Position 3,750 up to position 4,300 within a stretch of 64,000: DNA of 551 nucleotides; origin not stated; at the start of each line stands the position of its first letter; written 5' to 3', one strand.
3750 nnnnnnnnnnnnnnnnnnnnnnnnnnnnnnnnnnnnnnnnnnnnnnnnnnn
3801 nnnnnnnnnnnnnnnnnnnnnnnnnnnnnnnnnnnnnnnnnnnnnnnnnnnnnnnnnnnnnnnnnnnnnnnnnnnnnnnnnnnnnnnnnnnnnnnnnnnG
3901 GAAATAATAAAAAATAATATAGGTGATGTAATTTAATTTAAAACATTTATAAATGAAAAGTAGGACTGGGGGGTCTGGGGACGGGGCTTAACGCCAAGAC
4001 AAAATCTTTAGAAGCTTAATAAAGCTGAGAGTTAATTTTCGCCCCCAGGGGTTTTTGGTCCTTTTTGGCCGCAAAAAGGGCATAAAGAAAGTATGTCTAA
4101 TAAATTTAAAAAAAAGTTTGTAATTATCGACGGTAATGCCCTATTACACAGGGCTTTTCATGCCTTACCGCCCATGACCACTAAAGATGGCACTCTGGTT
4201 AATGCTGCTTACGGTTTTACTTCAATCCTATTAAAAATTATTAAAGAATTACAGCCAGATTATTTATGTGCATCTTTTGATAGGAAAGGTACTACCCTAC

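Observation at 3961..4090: ~130-bp repeated element with perfect 8-4-8 palindrome next to two DNA-repair genes (polA and uvrB)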

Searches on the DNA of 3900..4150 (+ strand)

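Call 9: search_rna_families(source=window, start=3900, end=4150, threshold=evalue, max_evalue=10, show_alignments=3)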
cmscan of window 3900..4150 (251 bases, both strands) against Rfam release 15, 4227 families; matches with E-value up to 10: 3.
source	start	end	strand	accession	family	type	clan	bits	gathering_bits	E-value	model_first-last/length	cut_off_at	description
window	3907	4059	+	RF02747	FtrA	Gene; sRNA;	-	20.1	134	1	1-111/111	no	Francisella sRNA A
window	4049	4125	+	RF02528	SSRC41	Gene; sRNA;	-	19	60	4.4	1-111/111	no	Streptococcus sRNA SSRC41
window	4015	4090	+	RF00528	snoMe28S-Gm1083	Gene; snRNA; snoRNA; CD-box;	-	15.7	48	2.9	1-89/89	no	Small nucleolar RNA Me28S-Gm1083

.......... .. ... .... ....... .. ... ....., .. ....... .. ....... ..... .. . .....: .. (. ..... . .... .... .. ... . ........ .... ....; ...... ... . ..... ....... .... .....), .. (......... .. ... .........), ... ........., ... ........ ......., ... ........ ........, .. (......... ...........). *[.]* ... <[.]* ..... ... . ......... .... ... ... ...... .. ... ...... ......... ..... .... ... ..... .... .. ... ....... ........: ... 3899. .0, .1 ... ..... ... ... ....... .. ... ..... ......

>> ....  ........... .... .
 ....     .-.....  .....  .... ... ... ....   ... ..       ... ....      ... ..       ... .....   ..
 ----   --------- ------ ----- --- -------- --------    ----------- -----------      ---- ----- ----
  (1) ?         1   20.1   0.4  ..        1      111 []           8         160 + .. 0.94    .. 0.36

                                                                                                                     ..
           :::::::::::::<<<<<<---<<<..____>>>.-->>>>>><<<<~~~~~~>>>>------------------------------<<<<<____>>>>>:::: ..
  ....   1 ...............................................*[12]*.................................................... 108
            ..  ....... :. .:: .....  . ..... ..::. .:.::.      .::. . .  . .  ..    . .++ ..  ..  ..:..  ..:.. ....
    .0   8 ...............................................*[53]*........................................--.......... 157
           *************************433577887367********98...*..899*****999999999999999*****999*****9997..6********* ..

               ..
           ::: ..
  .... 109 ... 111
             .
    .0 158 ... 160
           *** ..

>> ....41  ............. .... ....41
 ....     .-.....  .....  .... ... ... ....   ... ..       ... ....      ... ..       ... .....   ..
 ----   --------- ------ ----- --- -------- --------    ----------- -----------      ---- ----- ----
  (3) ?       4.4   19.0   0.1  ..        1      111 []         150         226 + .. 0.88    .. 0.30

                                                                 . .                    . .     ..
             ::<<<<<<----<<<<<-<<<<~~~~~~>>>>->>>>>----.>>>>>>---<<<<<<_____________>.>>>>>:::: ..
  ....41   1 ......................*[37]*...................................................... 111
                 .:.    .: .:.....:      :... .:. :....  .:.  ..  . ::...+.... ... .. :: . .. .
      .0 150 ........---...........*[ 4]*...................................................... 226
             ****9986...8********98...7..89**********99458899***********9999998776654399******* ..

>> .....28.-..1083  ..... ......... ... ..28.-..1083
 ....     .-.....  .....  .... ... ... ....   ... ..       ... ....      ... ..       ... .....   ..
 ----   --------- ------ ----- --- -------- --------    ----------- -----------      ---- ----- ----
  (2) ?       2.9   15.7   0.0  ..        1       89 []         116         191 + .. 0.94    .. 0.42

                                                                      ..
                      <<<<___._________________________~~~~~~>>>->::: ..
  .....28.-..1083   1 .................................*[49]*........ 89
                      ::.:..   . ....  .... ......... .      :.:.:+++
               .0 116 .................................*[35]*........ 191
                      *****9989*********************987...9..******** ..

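Call 72: build_rna_model(alignment_id=A3)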
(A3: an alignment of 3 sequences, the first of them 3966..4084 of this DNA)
Model R1 built from alignment A3 (3 sequences, 119 columns); structure: RNAalifold consensus.
model positions 119; base pairs 32; branch points 1; effective number of sequences 1.2; information 0.59 bits per position. Calibrated on 0.2 Mb of random sequence (short: E-values are rough).
structure used (alignment columns):
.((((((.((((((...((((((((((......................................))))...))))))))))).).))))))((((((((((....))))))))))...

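Call 73: search_with_rna_model(model_id=R1, source=window, filters=off, max_evalue=10)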
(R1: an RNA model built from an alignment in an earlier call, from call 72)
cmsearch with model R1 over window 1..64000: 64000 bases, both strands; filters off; matches with E-value up to 10: 30.
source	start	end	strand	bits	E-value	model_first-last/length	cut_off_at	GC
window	3966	4084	+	126.7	6e-31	1-119/119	no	0.49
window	12874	12989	+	125.1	1.6e-30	1-119/119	no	0.5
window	59760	59875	-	24.1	0.00028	1-119/119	no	0.28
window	12960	12996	-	20.1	0.003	1-119/119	no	0.41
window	4055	4145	-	18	0.011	1-119/119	no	0.32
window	23749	23795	+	13.1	0.2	24-70/119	no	0.28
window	41477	41559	+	11.1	0.7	1-119/119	no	0.45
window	35894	36003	+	10.8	0.8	1-119/119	no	0.42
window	44708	44725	+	10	1.3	96-113/119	no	0.22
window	44095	44150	-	8.8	2.6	1-119/119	no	0.3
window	36036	36128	-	8.7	2.9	1-119/119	no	0.3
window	60873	60915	-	8.6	3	1-119/119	no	0.28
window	23013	23059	+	8.4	3.5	24-70/119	no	0.28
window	29254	29323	-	8.4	3.5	1-119/119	no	0.31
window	50735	50789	-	8.3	3.6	23-73/119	no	0.24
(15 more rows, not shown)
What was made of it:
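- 3966..4084 (+): Copy A of the repeat, filling the isochorismatase-polA spacer. CM R1 scores 126.7 bits (call 73).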

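Call 76: search_with_rna_model(model_id=R1, sources=[L003, L004, L005, L080, L081, L038, L016, L013, L008, L045, L052, L058, L017, L019, L022, L068, L072, L077], max_evalue=1)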
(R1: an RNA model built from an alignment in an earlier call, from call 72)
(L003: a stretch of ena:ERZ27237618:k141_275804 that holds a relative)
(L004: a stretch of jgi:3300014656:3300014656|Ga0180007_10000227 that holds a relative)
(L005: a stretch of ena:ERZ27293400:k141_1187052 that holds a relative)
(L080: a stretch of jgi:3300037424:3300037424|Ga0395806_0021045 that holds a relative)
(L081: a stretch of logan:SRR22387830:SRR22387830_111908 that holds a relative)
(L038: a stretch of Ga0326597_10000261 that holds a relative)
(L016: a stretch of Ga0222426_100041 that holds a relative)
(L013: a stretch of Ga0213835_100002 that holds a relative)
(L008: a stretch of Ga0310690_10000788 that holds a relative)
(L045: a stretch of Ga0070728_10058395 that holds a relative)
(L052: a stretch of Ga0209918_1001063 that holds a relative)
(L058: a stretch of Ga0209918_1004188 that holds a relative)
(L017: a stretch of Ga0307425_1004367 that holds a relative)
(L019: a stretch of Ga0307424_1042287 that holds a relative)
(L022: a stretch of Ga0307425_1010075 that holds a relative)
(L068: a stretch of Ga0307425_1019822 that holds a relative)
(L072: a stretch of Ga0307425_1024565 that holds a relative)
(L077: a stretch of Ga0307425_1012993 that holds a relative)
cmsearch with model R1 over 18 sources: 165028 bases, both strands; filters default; matches with E-value up to 1: 31.
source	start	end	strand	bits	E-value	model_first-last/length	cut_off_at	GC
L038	6844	6958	-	115.4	1.4e-27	1-119/119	no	0.51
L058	3466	3523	-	41.7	1.9e-08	1-119/119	no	0.52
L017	1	66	+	31.3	9.8e-06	56-119/119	5'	0.47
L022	755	865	-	30.8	1.3e-05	1-119/119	no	0.59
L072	851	961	-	30.8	1.3e-05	1-119/119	no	0.57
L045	153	261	-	30.3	1.8e-05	1-119/119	no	0.5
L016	6575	6645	-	30.2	1.9e-05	1-119/119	no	0.46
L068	998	1039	+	29.2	3.4e-05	1-119/119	no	0.52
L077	2137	2247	-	29.1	3.6e-05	1-119/119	no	0.56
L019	1085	1194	-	28.6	5e-05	1-119/119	no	0.56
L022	670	711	-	28.5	5.2e-05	1-119/119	no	0.52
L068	812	924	+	28.5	5.3e-05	1-119/119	no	0.6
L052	1924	1981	-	28.3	6.1e-05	1-119/119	no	0.52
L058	3412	3495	+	28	6.9e-05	1-119/119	no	0.55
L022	1089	1208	-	25.8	0.00026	1-119/119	no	0.5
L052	2325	2414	+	25.2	0.00038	1-119/119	no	0.53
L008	5628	5696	+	23.5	0.001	1-119/119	no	0.49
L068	1080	1163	+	23.2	0.0013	1-119/119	no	0.54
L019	1283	1320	+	22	0.0026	1-119/119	no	0.37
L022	584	628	-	19.3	0.013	1-119/119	no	0.49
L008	5665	5714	-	17.3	0.043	1-119/119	no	0.44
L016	6560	6604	+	16.4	0.073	1-119/119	no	0.51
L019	1291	1333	-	16.3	0.076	1-119/119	no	0.42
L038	6801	6873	+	16.3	0.078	1-119/119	no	0.3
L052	1825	1953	+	15.6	0.12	1-119/119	no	0.54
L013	7691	7738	-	15.4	0.13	1-119/119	no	0.5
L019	1071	1116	+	14.7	0.2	1-119/119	no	0.5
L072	825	882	+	14.7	0.21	1-119/119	no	0.45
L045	121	183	+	14.6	0.22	1-119/119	no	0.44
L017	35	81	-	14.2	0.28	1-119/119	no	0.45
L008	5553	5621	+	12.1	0.97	1-119/119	no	0.51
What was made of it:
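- On SOS/LexA-type operator: It is absent in relatives (call 76).
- The element is absent from close relatives (call 76). Relatives lack it (call 76).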
